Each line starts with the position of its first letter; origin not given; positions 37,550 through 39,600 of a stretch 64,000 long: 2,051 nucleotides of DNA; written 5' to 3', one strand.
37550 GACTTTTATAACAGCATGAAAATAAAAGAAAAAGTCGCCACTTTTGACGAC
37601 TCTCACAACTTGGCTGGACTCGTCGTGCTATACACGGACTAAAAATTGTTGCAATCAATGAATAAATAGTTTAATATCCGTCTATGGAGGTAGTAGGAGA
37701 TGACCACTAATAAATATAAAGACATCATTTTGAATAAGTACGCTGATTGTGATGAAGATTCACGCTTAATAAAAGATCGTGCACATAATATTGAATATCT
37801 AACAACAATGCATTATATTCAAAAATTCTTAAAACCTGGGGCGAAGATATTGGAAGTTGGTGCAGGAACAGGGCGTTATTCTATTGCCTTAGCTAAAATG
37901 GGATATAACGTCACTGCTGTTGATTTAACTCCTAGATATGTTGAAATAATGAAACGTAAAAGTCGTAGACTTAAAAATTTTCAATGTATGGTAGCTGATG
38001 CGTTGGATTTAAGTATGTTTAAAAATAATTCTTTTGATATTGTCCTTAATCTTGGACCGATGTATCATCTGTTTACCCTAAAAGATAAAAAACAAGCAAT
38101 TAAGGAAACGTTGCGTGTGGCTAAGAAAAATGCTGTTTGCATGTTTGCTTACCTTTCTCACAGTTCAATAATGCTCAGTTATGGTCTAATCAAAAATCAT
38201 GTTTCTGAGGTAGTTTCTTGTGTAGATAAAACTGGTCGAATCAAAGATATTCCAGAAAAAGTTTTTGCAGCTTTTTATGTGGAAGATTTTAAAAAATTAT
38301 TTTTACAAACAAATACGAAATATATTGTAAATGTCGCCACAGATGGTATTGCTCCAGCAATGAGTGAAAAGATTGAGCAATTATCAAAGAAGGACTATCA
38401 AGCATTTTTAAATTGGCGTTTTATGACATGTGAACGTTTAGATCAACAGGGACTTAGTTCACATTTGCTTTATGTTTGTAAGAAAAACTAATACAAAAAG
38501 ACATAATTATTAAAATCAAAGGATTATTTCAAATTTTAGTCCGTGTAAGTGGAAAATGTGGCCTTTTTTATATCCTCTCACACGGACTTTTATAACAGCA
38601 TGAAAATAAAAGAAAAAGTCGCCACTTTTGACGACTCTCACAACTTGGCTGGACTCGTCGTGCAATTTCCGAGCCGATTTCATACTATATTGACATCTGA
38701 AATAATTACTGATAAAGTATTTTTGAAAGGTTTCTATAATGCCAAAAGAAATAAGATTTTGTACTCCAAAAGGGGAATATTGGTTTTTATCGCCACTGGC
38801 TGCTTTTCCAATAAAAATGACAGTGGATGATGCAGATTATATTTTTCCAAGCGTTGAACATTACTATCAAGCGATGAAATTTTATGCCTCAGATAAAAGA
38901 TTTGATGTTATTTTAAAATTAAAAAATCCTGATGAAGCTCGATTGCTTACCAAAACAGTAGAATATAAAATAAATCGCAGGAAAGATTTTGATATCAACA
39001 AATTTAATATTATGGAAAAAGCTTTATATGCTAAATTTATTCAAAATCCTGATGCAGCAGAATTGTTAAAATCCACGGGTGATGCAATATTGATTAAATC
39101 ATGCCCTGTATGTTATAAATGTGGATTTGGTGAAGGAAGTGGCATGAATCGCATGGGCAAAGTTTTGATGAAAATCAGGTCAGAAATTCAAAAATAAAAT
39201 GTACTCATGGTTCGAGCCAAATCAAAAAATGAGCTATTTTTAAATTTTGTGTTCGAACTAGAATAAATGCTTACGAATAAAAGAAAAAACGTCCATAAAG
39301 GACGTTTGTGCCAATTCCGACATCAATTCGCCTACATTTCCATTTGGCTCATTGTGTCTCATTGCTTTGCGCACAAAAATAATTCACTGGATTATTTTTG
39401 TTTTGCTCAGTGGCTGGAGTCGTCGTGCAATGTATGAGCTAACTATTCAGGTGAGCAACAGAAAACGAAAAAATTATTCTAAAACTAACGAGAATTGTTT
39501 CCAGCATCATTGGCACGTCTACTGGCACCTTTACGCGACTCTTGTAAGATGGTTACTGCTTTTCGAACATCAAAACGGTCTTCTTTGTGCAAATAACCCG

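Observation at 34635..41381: Integron-like array of seven single-gene cassettes anchored on the 3' end of tRNA-Gln, with no recombinase in sight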

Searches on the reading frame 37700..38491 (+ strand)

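Call 8: search_protein_families(library=pfam, proteins=[window:37700-38491:+], max_evalue=0.01)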
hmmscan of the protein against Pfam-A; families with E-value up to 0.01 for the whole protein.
window:37700-38491:+ (263 aa): 17 families
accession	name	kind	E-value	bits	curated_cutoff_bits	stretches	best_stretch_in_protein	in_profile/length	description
PF08241.18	Methyltransf_11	-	2e-18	67.3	21.2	1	51-149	1-95/95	Methyltransferase domain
PF13649.12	Methyltransf_25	-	2.4e-18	67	27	1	50-143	1-95/97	Methyltransferase domain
PF13847.12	Methyltransf_31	-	1.1e-14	54.7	27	1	45-162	2-120/145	Methyltransferase domain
PF08242.18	Methyltransf_12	-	2.7e-11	44.5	30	1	51-146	1-97/98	Methyltransferase domain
PF13489.12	Methyltransf_23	-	3.1e-08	34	27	1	38-155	11-122/164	Methyltransferase domain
PF03848.20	TehB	-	1.1e-06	28.6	20.4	1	41-116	26-100/193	Tellurite resistance protein TehB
PF00398.26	RrnaAD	-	1.5e-06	28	24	1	44-118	28-107/263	Ribosomal RNA adenine dimethylase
PF01209.24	Ubie_methyltran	-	1.7e-06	28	20.1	1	44-154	45-156/233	ubiE/COQ5 methyltransferase family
PF07021.18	MetW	-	5.1e-06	26.7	21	1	37-154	4-114/193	Methionine biosynthesis protein MetW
PF05401.17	NodS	-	6.6e-05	23.3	24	1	34-149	31-144/201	Nodulation protein S (NodS)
PF10294.15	Methyltransf_16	-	0.00027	21.2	21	1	41-151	41-157/174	Lysine methyltransferase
PF06325.19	PrmA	-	0.00031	20.8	22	1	37-116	152-231/296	Ribosomal protein L11 methyltransferase (PrmA)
PF02475.24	TRM5-TYW2_MTfase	-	0.00035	21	28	1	40-115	30-108/164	TRM5/TYW2 methyltransferase domain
PF01135.25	PCMT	-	0.00039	20.7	20.3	1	36-93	65-120/210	Protein-L-isoaspartate(D-aspartate) O-methyltransferase (PCMT)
PF01728.25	FtsJ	-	0.0011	19.4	24.1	1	41-116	16-96/181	FtsJ-like methyltransferase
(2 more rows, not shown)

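Call 63: search_protein_families(library=ncbifam, proteins=[window:37700-38491:+], max_evalue=0.001)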
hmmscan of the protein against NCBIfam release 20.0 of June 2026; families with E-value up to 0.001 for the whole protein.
window:37700-38491:+ (263 aa): 51 families (the best 25 are shown)
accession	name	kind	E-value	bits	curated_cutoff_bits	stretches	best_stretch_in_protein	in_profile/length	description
TIGR02021.1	BchM-ChlM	equivalog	5.9e-14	52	158.9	1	34-151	42-157/218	magnesium protoporphyrin IX methyltransferase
TIGR01934.1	MenG_MenH_UbiE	subfamily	2.2e-13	50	158.35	1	45-173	38-165/223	ubiquinone/menaquinone biosynthesis methyltransferase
NF041255.1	mycofact_MftM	equivalog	2.5e-13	50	200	1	35-148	128-240/289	mycofactocin oligosaccharide methyltransferase MftM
NF043040.1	corrin_prot_MT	hypoth_equivalog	7.8e-12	45.1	180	1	40-116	35-115/216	corrinoid protein-associated methyltransferase CpaM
NF001241.0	PRK00216.1-2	equivalog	3e-11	43.4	327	1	44-159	49-157/231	demethylmenaquinone methyltransferase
NF001244.0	PRK00216.1-5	equivalog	9.5e-11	41.4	216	1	44-171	46-175/236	bifunctional demethylmenaquinone methyltransferase/2-methoxy-6-polyprenyl-1,4-benzoquinol methylase UbiE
TIGR02072.1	BioC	equivalog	9.6e-11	41.9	184.95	1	41-157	28-140/244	malonyl-ACP O-methyltransferase BioC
TIGR01983.1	UbiG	equivalog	1.2e-10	41.1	102.95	1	41-157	49-159/228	bifunctional 2-polyprenyl-6-hydroxyphenol methylase/3-demethylubiquinol 3-O-methyltransferase UbiG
NF001243.0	PRK00216.1-4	equivalog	2.7e-09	36.7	235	1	13-146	16-148/237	demethylmenaquinone methyltransferase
NF051855.1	GlySarMtaseBact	equivalog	3.1e-09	36.9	350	1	38-152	44-161/259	glycine/sarcosine N-methyltransferase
NF041820.1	daptide_MTase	equivalog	6.2e-09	35.7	175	1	47-105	38-100/243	daptide-type RiPP biosynthesis methyltransferase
NF000499.2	Erm23S_rRNA_broad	equivalog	7.2e-09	35.4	212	1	45-118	22-94/244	23S ribosomal RNA methyltransferase Erm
NF045667.1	MTase_DVU1556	equivalog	1.8e-08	34.1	155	1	44-186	20-153/213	DVU_1556 family methyltransferase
NF045882.1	PLipidMtase_Leg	equivalog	2.3e-08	34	390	1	36-151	32-145/207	phospholipid N-methyltransferase PmtA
NF047649.1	MTase_UXPK_star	exception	2.3e-08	33.4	460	1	44-151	75-183/283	methyltransferase/UXPK-star double selenoprotein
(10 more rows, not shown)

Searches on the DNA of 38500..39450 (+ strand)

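Call 85: search_dna_similar(query=window:38500-39450:+, collection=plasmids, mode=distant, max_rows=10)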
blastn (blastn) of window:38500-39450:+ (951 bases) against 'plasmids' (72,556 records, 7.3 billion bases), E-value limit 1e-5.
No match.
